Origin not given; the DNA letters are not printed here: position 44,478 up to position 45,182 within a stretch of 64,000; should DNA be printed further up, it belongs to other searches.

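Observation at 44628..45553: Panacea (DUF4065) antitoxin coupled to a Doc-like toxin whose catalytic His is Gln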

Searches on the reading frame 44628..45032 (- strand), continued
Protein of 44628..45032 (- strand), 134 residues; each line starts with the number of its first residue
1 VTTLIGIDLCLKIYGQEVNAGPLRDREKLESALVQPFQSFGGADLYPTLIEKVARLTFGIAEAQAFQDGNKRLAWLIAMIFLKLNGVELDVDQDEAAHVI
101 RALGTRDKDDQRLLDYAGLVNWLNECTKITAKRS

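Call 25: search_dna_similar(query=window:44628-45032:-, collection=plasmids, mode=protein, max_rows=40, max_evalue=0.001)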
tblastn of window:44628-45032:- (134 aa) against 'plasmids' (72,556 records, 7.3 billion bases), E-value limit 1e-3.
Records with a match: 612; places in all: 636; records where one place covers at least 80% of the query: 44.
Best place of each record, by identity: <60% 612.
By first word of the organism name: Enterococcus 257; Pseudosulfitobacter 40; Bacillus 35; Leptospira 28; Zymomonas 26; Acetobacter 21; Clostridium 18; Leisingera 17; Roseomonas 15; Komagataeibacter 9; and 68 more.
By predicted mobility (MOB-suite, as given by PLSDB): non-mobilizable 294; conjugative 190; mobilizable 128.
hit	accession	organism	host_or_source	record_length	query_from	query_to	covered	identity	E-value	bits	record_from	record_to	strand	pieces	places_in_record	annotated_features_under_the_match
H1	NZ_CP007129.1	Gemmatirosa kalamazoonensis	-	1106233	7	125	89%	41.2%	3e-8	57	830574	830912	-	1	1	record has no annotation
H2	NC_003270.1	Nostoc sp. PCC 7120 = FACHB-418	-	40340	7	129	92%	38.2%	6e-17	82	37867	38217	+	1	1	type II toxin-antitoxin system death-on-curing family toxin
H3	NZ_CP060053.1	Croceicoccus marinus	prokaryote,marine sediment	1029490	5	125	90%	36.2%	4e-8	57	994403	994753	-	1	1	none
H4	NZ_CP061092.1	Roseomonas marmotae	Marmota himalayana,pure culture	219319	8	125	88%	37.0%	4e-8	57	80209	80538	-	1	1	type II toxin-antitoxin system death-on-curing family toxin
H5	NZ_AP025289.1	Treponema saccharophilum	-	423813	23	124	76%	40.4%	2e-15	78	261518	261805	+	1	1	type II toxin-antitoxin system death-on-curing family toxin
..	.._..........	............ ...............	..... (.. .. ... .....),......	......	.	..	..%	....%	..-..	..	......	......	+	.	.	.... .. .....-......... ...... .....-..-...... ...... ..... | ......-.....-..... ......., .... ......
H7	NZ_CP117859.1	Komagataeibacter oboediens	Cell culture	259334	1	121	90%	33.6%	2e-7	56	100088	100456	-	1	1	type II toxin-antitoxin system death-on-curing family toxin | transcriptional regulator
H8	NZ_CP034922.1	Roseomonas mucosa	Homo sapiens,tissue sample,Clinical, ...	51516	23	123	75%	38.8%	9e-6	50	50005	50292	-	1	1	type II toxin-antitoxin system death-on-curing family toxin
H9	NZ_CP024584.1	Roseomonas sp. FDAARGOS_362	Homo sapiens,peripheral Blood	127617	23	123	75%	38.8%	9e-6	50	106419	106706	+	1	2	type II toxin-antitoxin system death-on-curing family toxin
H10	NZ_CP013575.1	Rhizobium phaseoli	Phaseolus vulgaris,Whole ...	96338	23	126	78%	37.3%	2e-5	49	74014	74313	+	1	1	type II toxin-antitoxin system death-on-curing family toxin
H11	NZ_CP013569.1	Rhizobium phaseoli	Phaseolus vulgaris,Whole ...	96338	23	126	78%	37.3%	2e-5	49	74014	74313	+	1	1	type II toxin-antitoxin system death-on-curing family toxin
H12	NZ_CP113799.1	Rhodococcus pyridinivorans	sediment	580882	17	107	68%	42.3%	2e-10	64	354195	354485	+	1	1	type II toxin-antitoxin system death-on-curing family toxin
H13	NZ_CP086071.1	Rhodococcus pyridinivorans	whole organism,soil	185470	18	107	67%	42.7%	3e-10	63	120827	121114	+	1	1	type II toxin-antitoxin system death-on-curing family toxin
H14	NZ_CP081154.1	Aliiroseovarius sp. M344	-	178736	20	125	79%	36.1%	6e-7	54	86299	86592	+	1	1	type II toxin-antitoxin system death-on-curing family toxin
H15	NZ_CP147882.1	Roseomonas mucosa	cell culture,Styx glacier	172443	23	123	75%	37.9%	4e-5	49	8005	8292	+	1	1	type II toxin-antitoxin system death-on-curing family toxin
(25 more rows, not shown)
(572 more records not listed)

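Call 41: search_dna_similar(query=window:44628-45032:-, collection=phages, mode=protein, max_rows=30, max_evalue=0.001)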
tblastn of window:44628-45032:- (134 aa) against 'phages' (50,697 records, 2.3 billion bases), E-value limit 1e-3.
Records with a match: 62; places in all: 62; records where one place covers at least 80% of the query: 0.
Best place of each record, by identity: <60% 62.
By first word of the organism name: Streptococcus 30; Gordonia 14; Staphylococcus 4; Mycobacterium 3; Vibrio 3; Enterococcus 2; Bacteriophage 2; Monoglobales 1; Moorella 1; Listeria 1; and 1 more.
By host as written in the record: Gordonia terrae 3612 10; Streptococcus suis 6; Gordonia rubripertincta NRRL B-16540 4; - 3; Staphylococcus epidermidis 36-1 2; Mycobacterium abscessus GD68 1; Mycobacterium abscessus GD04 1; Mycobacterium abscessus GD12 1; and 34 more.
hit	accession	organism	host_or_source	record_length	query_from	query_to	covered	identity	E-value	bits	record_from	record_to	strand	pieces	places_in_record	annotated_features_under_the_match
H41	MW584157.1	Mycobacterium phage prophi68-1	Mycobacterium abscessus GD68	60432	1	103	77%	39.6%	2e-13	71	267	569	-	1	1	2: antitoxin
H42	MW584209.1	Mycobacterium phage prophiGD04-1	Mycobacterium abscessus GD04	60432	1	103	77%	39.6%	2e-13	71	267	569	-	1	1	2: antitoxin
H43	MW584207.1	Mycobacterium phage prophiGD12-2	Mycobacterium abscessus GD12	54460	25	100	57%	47.4%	1e-12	69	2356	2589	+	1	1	3: antitoxin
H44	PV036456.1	Monoglobales phage CHVD 5762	Monoglobales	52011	23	116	70%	38.3%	6e-17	81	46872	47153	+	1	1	Doc-like toxin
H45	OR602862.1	Moorella phage MTATph1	Moorella thermoacetica DSM 103132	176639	23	104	61%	42.7%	2e-11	66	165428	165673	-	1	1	Doc-like toxin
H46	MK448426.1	Streptococcus satellite phage Javan319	Streptococcus mitis P-2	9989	25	128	78%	33.0%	3e-6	50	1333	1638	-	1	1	none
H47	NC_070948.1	Gordonia phage Mollymur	Gordonia terrae 3612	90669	23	96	55%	46.2%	4e-11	64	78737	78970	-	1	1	none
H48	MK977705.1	Gordonia phage Mollymur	Gordonia terrae 3612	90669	23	96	55%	46.2%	4e-11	64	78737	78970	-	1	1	none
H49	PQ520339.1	Enterococcus phage IME_EF3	-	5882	23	113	68%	37.4%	5e-10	61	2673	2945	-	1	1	record has no annotation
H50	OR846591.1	Enterococcus phage Efs 1-1-1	Enterococcus faecalis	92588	23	113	68%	37.4%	6e-10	61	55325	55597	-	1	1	record has no annotation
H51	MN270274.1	Streptococcus phage phi-SsuSH0918_comEC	Streptococcus suis SH0918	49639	21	116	72%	35.4%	5e-13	70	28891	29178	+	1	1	death on curing protein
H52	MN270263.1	Streptococcus phage phi-SsuFJSM5_rum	Streptococcus suis FJSM5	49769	21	116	72%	35.4%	5e-13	70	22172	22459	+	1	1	death on curing protein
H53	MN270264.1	Streptococcus phage phi-SsuFJSM7_rum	Streptococcus suis FJSM7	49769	21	116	72%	35.4%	5e-13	70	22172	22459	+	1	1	death on curing protein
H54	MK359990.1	Streptococcus phage phi-SC181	Streptococcus suis SC181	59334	21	116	72%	35.4%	5e-13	70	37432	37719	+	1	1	type II toxin-antitoxin system death-on-curing family toxin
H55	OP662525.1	Streptococcus phage YS225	Streptococcus suis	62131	21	116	72%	35.4%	5e-13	70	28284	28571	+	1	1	none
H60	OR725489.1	Gordonia phage RayTheFireFly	Gordonia terrae 3612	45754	25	111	65%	38.9%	1e-11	66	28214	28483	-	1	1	33: toxin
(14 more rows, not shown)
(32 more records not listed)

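Call 43: get_annotated_region(hit=H41, flank=2500)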
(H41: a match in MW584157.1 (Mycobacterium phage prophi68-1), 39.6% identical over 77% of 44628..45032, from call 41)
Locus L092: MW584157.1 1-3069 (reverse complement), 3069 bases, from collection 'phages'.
description: Mycobacterium phage prophi68-1, complete genome.
organism: Mycobacterium phage prophi68-1 (NCBI taxid 2813220)
taxonomy: Viruses; Duplodnaviria; Heunggongvirae; Uroviricota; Caudoviricetes
host: Mycobacterium abscessus GD68; source: -; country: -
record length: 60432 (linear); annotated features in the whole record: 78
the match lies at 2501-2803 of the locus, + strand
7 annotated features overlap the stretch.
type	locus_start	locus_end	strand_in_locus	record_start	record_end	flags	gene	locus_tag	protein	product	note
CDS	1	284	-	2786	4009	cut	7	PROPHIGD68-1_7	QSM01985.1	WXG motif protein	-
CDS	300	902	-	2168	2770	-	6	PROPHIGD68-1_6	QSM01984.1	hypothetical protein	-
CDS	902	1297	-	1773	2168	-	5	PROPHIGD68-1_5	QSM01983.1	WXG motif protein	-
CDS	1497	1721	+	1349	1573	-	4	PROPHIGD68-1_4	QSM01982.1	hypothetical protein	-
CDS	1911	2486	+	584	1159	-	3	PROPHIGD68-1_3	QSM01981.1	GepA-like toxin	-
CDS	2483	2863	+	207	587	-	2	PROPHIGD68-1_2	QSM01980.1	antitoxin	-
CDS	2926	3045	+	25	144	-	1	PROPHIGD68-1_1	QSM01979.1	hypothetical protein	-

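Call 44: get_annotated_region(hit=H43, flank=2500)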
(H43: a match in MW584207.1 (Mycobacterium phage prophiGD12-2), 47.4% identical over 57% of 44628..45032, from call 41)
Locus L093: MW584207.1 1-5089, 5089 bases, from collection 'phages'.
description: Mycobacterium phage prophiGD12-2, complete genome.
organism: Mycobacterium phage prophiGD12-2 (NCBI taxid 2813240)
taxonomy: Viruses; Duplodnaviria; Heunggongvirae; Uroviricota; Caudoviricetes
host: Mycobacterium abscessus GD12; source: -; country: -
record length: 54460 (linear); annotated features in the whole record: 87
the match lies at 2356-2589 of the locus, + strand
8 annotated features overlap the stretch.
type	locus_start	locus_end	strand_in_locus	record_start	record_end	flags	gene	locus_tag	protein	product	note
CDS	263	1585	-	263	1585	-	1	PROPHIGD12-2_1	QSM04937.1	tyrosine integrase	-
CDS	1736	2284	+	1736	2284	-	2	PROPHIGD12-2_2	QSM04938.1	GepA-like toxin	-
CDS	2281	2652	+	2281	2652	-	3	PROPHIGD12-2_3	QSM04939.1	antitoxin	-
CDS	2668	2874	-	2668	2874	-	4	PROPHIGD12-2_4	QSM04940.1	helix-turn-helix DNA binding domain protein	-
CDS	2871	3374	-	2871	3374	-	5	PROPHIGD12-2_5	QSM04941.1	helix-turn-helix DNA binding domain protein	-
CDS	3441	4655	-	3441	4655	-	6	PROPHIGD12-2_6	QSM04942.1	immunity repressor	-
CDS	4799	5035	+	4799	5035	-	7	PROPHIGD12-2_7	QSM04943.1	helix-turn-helix DNA binding domain protein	-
CDS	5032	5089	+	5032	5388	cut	8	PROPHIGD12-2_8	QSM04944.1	excise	-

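Call 51: find_related_loci(query=A2, collection=viral_contigs, flank=3000)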
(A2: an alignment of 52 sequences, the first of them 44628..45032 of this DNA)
Query A2 (134 aa) in viral_contigs; peptide patterns used: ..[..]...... (x = any residue, [..] = any of these).
170 stretches matched a pattern; 33 encode a relative of the query (tblastn E <= 1e-3); 33 distinct loci.
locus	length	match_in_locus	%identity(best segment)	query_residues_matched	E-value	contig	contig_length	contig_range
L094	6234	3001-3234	45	23-100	2e-19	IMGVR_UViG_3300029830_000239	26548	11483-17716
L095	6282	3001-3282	41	23-116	4e-17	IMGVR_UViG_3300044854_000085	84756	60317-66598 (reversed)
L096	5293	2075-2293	44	20-89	1e-15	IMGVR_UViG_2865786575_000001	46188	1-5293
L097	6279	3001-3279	44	10-105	3e-15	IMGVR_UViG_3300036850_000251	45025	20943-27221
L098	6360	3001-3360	34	4-125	1e-14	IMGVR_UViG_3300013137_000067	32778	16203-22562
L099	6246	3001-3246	40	35-116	2e-14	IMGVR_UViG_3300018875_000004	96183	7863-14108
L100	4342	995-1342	36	8-118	3e-13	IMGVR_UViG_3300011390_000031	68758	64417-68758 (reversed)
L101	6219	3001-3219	36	23-95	1e-12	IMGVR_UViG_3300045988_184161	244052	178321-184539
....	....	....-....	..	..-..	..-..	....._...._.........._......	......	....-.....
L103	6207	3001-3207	42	23-91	4e-12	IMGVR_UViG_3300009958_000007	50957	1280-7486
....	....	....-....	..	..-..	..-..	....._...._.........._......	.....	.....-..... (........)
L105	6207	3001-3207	41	23-91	7e-12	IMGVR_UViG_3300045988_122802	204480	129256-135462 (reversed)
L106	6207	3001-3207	41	23-91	7e-12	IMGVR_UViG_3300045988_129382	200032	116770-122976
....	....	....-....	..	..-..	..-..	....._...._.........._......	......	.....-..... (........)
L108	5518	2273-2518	41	23-106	2e-11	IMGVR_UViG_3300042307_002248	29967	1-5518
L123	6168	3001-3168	39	59-110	9e-6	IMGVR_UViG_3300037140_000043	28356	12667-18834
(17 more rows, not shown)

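Call 52: find_related_loci(query=A2, collection=metagenome_contigs, flank=3000)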
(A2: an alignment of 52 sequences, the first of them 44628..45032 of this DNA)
Query A2 (134 aa) in metagenome_contigs; peptide patterns used: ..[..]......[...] (x = any residue, [..] = any of these).
600 stretches matched a pattern (row limit reached: there are more); 119 encode a relative of the query (tblastn E <= 1e-3); the best 80 are kept; 80 distinct loci.
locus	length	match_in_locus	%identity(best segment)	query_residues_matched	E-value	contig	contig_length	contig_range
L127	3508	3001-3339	34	8-116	3e-19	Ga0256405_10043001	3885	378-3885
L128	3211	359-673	42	14-127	4e-18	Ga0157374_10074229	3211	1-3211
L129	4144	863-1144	38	23-115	9e-16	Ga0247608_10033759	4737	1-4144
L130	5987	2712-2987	43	3-90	1e-15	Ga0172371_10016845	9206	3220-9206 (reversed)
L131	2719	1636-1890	42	23-107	2e-15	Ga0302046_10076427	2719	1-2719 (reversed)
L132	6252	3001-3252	44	8-95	2e-14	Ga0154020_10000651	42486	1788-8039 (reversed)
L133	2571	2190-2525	39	23-134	5e-14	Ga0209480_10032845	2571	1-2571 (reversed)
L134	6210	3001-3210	47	20-89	9e-14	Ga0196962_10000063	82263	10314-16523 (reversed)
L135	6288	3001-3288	34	23-125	3e-13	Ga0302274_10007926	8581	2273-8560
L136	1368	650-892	40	23-103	6e-13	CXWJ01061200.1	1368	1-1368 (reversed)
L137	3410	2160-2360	49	23-89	6e-13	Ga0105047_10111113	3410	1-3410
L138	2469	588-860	38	29-125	8e-13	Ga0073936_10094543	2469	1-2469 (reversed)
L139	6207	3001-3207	42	23-91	8e-12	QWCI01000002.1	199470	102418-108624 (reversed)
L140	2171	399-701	35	23-124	2e-12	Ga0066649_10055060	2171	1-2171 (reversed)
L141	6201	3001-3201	46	22-90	3e-12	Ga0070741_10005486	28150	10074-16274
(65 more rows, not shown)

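Call 56: find_homologous_proteins(query=A3, max_evalue=0.00001)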
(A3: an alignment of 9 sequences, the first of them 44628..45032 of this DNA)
Query A3 (9 sequences) (134 aa, profile of the alignment): 1535 proteins with E <= 0.00001 among 8000 candidates; the best 120 are listed.
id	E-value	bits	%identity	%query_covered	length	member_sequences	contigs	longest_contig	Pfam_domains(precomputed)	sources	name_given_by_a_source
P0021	1.1e-55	205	52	95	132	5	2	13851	PF02661.24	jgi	jgi:hypothetical protein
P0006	1.2e-55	204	85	99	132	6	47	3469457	PF02661.24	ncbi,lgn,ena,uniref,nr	ncbi:type II toxin-antitoxin system death-on-curing family toxin [[Pseudopropionibacterium] massilie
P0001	1.6e-55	204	96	100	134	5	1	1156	PF02661.24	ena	-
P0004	2.1e-55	204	94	100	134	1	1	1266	PF02661.24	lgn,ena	-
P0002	3.8e-55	203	96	100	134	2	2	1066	PF02661.24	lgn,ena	-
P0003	1.1e-54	201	96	100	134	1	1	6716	PF02661.24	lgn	-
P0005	2.7e-54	200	88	97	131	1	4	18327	PF02661.24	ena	-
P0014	1.3e-51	191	53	99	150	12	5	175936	PF02661.24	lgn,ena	-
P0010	1.5e-51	191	62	94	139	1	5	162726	PF02661.24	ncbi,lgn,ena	-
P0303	2.0e-50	188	66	94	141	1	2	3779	PF02661.24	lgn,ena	-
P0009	4.5e-50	186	62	95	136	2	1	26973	PF02661.24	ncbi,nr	ncbi:MAG: type II toxin-antitoxin system death-on-curing family toxin [Propionibacteriaceae bacteriu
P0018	5.0e-50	186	53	99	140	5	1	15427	PF02661.24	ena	-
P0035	1.3e-49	185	45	86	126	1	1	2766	PF02661.24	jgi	jgi:death-on-curing protein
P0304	2.4e-49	184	54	94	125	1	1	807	PF02661.24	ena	-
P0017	2.6e-49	184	56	97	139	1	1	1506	PF02661.24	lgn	-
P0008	7.5e-49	182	64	95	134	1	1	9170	PF02661.24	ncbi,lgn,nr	ncbi:MAG: Fic family protein [Propionibacteriaceae bacterium]|nr:Fic family protein [Propionibacteri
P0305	1.2e-48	182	56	100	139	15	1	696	PF02661.24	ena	-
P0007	1.5e-48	182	93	81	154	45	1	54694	PF02661.24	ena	-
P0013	1.7e-48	181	55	100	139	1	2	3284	PF02661.24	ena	-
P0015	4.3e-48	180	55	100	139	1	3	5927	PF02661.24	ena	-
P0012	8.1e-48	179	58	97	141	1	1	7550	PF02661.24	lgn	-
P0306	1.1e-47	179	58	96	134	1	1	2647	PF02661.24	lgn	-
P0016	3.8e-47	177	56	97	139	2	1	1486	PF02661.24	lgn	-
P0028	7.3e-47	176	50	95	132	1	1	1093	PF02661.24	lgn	-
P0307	1.4e-46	175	49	95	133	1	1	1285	PF02661.24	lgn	-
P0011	1.8e-46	175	66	90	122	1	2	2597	PF02661.24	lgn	-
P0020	5.3e-46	173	54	92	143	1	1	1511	PF02661.24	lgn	-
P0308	1.9e-45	171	55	96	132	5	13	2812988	PF02661.24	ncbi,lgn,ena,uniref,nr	ncbi:type II toxin-antitoxin system death-on-curing family toxin [Cutibacterium avidum]|uniref:type 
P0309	2.2e-45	171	56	94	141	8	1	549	PF02661.24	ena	-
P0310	2.2e-44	168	48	98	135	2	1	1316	PF02661.24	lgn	-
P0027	4.1e-44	167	49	98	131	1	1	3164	PF02661.24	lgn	-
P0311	4.7e-44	167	50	95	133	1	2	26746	PF02661.24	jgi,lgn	jgi:death-on-curing family protein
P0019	5.4e-44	167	60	87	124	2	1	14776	PF02661.24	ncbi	-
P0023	1.4e-42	162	57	85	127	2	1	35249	PF02661.24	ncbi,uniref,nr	ncbi:type II toxin-antitoxin system death-on-curing family toxin [Arachnia propionica]|uniref:Type I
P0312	3.2e-42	161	49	90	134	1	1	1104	PF02661.24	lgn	-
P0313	8.3e-42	160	51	79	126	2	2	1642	PF02661.24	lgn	-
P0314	1.0e-41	159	52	75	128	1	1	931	PF02661.24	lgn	-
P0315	1.2e-41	159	49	60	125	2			PF02661.24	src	-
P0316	2.4e-41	158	50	59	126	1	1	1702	PF02661.24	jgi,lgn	jgi:death-on-curing protein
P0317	3.3e-41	158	51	60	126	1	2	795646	PF02661.24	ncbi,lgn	ncbi:type II toxin-antitoxin system death-on-curing family toxin [Mycolicibacterium mageritense]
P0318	3.9e-41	158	49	59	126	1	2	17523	PF02661.24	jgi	jgi:death on curing protein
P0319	4.0e-41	158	40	77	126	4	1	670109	PF02661.24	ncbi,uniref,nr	ncbi:type II toxin-antitoxin system death-on-curing family toxin [Mycobacteroides abscessus]|uniref:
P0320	7.7e-41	157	45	60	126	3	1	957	PF02661.24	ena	-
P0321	1.2e-40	156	53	95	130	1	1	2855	PF02661.24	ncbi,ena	-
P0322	1.3e-40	156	43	75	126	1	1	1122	PF02661.24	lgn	-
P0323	1.5e-40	156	54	60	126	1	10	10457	PF02661.24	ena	-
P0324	2.9e-40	155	49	79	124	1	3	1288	PF02661.24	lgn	-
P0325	3.9e-40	154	44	60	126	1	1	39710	PF02661.24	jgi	-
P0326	1.4e-39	153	46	60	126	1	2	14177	PF02661.24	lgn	-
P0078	2.4e-39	152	49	67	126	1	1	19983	PF02661.24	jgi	jgi:death-on-curing protein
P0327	9.9e-39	150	53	63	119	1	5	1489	PF02661.24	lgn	-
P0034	1.3e-38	149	53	77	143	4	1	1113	PF02661.24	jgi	-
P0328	2.5e-38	148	47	68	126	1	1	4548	PF02661.24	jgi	jgi:death-on-curing protein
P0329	2.6e-38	148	46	68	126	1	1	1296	PF02661.24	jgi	jgi:death on curing protein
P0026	3.9e-38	148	49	95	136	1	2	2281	PF02661.24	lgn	-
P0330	9.7e-38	147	44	68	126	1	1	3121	PF02661.24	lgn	-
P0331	1.3e-37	146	47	57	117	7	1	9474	PF02661.24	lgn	-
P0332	5.2e-37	144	50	49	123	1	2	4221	PF02661.24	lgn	-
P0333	7.1e-37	144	46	54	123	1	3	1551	PF02661.24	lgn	-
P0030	1.8e-35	139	55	73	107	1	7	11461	PF02661.24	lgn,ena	-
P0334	2.5e-35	139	53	46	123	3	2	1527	PF02661.24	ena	-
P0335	4.9e-35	138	47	67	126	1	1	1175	PF02661.24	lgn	-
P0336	1.3e-34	136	52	46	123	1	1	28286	PF02661.24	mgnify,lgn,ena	mgnify:CR=1 FL=1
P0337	1.3e-34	136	47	67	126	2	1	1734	PF02661.24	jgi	jgi:death on curing protein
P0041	1.4e-34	136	56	73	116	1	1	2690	PF02661.24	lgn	-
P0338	1.4e-34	136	46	93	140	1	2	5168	PF02661.24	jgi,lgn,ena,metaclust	metaclust:\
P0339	2.9e-34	135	54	51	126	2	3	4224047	PF02661.24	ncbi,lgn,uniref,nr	ncbi:hypothetical protein BST33_10055 [Mycolicibacter minnesotensis]|uniref:Uncharacterized protein 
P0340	5.3e-34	134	50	49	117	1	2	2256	PF02661.24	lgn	-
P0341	7.5e-34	134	55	53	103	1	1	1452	PF02661.24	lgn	-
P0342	1.0e-33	134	53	46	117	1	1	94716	PF02661.24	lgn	-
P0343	2.2e-33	132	47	52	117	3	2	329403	PF02661.24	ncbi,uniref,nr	ncbi:type II toxin-antitoxin system death-on-curing family toxin [Mycobacteroides abscessus]|uniref:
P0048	2.3e-33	132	56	60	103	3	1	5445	PF02661.24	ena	-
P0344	2.8e-33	132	49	49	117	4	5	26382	PF02661.24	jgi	jgi:death-on-curing protein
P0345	3.3e-33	132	48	78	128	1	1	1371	PF02661.24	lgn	-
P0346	3.5e-33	132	45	53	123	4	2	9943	PF02661.24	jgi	jgi:death on curing protein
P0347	8.5e-33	131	51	54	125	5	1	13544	PF02661.24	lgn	-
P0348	3.6e-31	125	46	49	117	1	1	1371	PF02661.24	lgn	-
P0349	4.7e-31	125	45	53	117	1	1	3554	PF02661.24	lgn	-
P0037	1.4e-30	123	48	75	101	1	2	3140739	PF02661.24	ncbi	-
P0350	1.5e-30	123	39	84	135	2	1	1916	PF02661.24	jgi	jgi:death-on-curing protein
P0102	3.5e-30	122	40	69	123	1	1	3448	PF02661.24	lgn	-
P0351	4.2e-30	122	49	93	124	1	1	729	PF02661.24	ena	-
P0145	1.0e-29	121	50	58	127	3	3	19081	PF02661.24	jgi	jgi:death-on-curing protein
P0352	2.1e-29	120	43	60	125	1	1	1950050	PF02661.24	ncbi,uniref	ncbi:type II toxin-antitoxin system death-on-curing family toxin [Nocardia asteroides]|uniref:type I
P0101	5.9e-29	118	43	78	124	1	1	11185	PF02661.24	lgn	-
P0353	1.2e-28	117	52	59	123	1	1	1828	PF02661.24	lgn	-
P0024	1.5e-28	117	93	52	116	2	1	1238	PF02661.24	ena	-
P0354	1.7e-28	117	48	75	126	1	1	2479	PF02661.24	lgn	-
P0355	1.7e-28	117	51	53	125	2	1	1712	PF02661.24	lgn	-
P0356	5.0e-28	115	52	53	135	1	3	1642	PF02661.24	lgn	-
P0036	7.3e-28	115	58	64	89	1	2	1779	PF02661.24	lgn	-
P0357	9.7e-28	114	46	75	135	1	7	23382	PF02661.24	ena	-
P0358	1.2e-27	114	45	92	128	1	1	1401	PF02661.24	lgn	-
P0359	2.1e-27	113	53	48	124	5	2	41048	PF02661.24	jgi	jgi:death on curing protein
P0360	2.4e-27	113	33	93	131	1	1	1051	PF02661.24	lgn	-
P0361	2.5e-27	113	44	64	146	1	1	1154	PF02661.24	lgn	-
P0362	2.8e-27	113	41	75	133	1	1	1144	PF02661.24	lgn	-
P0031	3.0e-27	113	65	58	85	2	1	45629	PF02661.24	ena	-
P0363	1.2e-26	111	52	49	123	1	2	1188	PF02661.24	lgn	-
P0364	1.9e-26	110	42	89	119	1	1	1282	PF02661.24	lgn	-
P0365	5.6e-26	109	41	70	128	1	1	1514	PF02661.24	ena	-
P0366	7.8e-26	108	48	70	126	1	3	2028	PF02661.24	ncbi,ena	-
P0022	8.3e-26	108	94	52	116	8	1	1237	PF02661.24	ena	-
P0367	9.1e-26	108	54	54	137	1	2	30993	PF02661.24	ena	-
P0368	1.1e-25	108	48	70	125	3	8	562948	PF02661.24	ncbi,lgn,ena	-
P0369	1.3e-25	107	42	75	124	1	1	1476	PF02661.24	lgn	-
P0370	1.4e-25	107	46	77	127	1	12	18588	PF02661.24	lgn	-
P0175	1.7e-25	107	62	45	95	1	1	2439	PF02661.24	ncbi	-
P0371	1.8e-25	107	55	50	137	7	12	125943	PF02661.24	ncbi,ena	-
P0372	1.9e-25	107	54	54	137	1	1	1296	PF02661.24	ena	-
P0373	2.8e-25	106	40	67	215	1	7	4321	PF02661.24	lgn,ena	-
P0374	2.8e-25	106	56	48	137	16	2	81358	PF02661.24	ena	-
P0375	2.9e-25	106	59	54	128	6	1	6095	PF02661.24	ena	-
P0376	2.9e-25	106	43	77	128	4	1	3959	PF02661.24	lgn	-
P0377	3.1e-25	106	47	60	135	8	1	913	PF02661.24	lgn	-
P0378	3.9e-25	106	45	70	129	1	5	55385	PF02661.24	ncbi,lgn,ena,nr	ncbi:MAG: type II toxin-antitoxin system death-on-curing family toxin [Synergistaceae bacterium]|nr:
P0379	3.9e-25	106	45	70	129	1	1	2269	PF02661.24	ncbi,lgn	-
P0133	4.2e-25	106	54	51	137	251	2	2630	PF02661.24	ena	-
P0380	4.6e-25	106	48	46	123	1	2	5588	PF02661.24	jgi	jgi:death-on-curing protein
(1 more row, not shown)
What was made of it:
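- Tried and rejected: a third profile search (call 56);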
